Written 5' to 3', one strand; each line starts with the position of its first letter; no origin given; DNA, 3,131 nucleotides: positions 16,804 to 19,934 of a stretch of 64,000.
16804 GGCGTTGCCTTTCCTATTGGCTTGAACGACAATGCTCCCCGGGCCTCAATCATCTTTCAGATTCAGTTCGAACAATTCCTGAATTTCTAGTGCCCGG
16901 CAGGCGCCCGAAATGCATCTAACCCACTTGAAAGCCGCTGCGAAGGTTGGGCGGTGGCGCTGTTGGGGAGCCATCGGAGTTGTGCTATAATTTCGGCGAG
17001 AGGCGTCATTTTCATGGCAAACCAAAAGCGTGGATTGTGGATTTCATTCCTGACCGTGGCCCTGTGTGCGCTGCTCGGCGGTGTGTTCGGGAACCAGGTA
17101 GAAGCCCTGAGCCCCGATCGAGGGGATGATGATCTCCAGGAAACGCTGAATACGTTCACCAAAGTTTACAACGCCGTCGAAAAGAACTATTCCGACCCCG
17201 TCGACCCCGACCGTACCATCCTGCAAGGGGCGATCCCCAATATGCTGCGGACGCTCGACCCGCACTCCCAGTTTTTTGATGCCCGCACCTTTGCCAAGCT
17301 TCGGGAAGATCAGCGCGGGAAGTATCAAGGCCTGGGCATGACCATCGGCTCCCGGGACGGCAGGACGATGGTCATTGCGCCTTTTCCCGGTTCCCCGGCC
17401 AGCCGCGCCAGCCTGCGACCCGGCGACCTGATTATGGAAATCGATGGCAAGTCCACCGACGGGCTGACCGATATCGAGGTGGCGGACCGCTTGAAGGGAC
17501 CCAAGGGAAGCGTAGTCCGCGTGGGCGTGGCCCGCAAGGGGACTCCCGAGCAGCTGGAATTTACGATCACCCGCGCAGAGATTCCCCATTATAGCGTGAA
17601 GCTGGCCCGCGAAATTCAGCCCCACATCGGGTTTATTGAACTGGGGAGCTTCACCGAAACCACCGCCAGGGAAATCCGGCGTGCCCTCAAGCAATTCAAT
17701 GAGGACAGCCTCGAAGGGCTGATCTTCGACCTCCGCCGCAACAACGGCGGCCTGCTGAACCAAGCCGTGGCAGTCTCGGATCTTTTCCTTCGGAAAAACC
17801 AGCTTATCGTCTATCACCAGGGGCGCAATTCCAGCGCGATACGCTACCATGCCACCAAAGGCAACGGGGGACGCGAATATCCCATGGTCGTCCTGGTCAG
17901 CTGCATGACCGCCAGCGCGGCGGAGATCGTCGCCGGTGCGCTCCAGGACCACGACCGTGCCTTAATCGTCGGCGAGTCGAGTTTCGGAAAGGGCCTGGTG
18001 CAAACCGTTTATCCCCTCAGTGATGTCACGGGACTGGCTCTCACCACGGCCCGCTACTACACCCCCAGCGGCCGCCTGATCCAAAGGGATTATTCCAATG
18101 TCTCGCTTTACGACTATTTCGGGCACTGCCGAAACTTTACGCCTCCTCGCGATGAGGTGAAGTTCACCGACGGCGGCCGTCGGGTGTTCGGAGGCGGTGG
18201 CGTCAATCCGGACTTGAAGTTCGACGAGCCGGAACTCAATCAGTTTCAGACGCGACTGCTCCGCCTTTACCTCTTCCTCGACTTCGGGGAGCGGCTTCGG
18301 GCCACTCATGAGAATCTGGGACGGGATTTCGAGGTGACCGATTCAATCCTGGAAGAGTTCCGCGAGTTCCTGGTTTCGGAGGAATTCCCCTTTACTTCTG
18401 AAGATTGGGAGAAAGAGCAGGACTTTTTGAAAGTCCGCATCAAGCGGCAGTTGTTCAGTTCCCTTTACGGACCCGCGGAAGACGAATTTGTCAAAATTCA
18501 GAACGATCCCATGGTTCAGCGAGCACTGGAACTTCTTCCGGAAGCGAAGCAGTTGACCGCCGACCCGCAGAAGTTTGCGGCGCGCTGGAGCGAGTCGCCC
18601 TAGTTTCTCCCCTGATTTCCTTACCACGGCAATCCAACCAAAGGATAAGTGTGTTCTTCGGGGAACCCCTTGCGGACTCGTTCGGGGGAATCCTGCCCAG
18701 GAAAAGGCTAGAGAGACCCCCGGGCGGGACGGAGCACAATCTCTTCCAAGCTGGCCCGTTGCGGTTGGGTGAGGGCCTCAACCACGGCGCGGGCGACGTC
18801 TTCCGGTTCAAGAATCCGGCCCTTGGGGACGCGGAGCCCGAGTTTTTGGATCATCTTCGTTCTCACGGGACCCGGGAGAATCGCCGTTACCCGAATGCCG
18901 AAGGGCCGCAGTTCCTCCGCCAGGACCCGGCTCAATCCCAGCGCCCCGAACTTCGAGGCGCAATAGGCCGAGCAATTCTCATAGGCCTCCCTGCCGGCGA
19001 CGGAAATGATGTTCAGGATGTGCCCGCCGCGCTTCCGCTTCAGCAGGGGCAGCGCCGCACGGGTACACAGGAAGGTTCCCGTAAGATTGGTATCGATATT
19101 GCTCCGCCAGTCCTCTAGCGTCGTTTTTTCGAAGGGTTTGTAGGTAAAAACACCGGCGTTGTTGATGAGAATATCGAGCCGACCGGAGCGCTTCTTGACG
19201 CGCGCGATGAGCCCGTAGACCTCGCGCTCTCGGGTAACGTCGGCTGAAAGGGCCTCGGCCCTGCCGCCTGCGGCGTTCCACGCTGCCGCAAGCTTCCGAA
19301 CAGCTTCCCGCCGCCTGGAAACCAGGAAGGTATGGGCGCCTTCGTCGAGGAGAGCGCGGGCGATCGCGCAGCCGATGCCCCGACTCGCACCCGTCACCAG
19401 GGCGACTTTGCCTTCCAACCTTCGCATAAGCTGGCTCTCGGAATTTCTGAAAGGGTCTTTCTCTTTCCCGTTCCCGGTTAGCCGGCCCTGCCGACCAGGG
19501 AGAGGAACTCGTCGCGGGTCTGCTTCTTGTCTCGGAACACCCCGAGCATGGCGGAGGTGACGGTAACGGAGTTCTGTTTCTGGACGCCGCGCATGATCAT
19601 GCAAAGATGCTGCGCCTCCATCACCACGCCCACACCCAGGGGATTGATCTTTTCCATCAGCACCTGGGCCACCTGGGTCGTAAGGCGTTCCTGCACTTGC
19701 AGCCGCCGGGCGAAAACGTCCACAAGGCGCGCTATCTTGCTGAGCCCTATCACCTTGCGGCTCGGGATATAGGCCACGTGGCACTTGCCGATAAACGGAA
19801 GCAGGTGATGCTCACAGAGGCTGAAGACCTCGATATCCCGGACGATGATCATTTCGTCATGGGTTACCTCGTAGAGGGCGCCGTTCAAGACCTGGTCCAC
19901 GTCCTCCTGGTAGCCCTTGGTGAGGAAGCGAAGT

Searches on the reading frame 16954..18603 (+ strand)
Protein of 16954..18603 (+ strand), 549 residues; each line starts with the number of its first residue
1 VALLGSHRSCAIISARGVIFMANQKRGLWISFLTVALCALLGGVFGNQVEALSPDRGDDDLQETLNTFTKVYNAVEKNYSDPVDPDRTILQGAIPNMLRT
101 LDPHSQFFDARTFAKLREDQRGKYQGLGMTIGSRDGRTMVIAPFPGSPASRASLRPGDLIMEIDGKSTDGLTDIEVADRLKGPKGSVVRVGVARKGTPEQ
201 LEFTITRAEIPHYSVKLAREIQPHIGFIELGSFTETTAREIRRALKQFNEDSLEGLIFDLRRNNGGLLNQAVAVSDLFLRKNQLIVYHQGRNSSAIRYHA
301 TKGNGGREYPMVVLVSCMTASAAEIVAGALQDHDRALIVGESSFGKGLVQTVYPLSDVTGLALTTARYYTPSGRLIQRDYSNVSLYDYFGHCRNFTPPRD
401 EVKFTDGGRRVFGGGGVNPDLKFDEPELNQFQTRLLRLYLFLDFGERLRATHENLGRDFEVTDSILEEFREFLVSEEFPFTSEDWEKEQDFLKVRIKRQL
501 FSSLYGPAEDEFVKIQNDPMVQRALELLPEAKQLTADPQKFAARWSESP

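Call 69: search_protein_families(library=pfam, proteins=[window:16954-18603:+], max_evalue=0.00001)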
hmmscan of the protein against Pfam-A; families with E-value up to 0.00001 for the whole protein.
window:16954-18603:+ (549 aa): 4 families
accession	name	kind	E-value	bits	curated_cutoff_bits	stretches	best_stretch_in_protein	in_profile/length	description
PF03572.23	Peptidase_S41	-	2.9e-47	160.7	24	1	225-378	2-156/165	Peptidase family S41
PF17820.7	PDZ_6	-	2.7e-10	40.3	27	1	145-194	7-54/54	PDZ domain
PF00595.29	PDZ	-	2.5e-09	37.8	23.2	1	121-192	6-80/81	PDZ domain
PF13180.12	PDZ_2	-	5.5e-08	33.4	27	1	127-203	3-78/80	PDZ domain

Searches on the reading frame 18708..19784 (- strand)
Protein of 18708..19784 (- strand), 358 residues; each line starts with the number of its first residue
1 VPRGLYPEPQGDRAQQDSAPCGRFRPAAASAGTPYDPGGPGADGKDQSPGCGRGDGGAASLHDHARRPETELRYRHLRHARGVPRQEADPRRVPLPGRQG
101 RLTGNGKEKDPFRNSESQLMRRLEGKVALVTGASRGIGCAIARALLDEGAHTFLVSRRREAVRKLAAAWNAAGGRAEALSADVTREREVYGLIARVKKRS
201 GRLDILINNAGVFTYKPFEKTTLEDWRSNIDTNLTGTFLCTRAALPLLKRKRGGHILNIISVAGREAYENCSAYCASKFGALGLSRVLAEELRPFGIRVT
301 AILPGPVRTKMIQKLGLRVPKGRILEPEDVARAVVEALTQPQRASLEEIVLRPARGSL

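Call 70: search_protein_families(library=pfam, proteins=[window:18708-19784:-], max_evalue=0.00001)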
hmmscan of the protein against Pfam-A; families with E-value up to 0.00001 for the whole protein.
window:18708-19784:- (358 aa): 4 families
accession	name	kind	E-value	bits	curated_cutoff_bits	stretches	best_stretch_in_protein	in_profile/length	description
PF00106.31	adh_short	-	1e-60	205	26.6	1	126-315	1-190/195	short chain dehydrogenase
PF13561.12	adh_short_C2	-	1.8e-48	165.6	27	1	132-335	1-214/236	Enoyl-(Acyl carrier protein) reductase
PF08659.16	KR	-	3e-14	53.8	22.6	1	128-240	3-119/180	KR domain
PF23441.1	SDR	-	4e-06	26.9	27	1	126-312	8-199/258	SDR-like rossmann domain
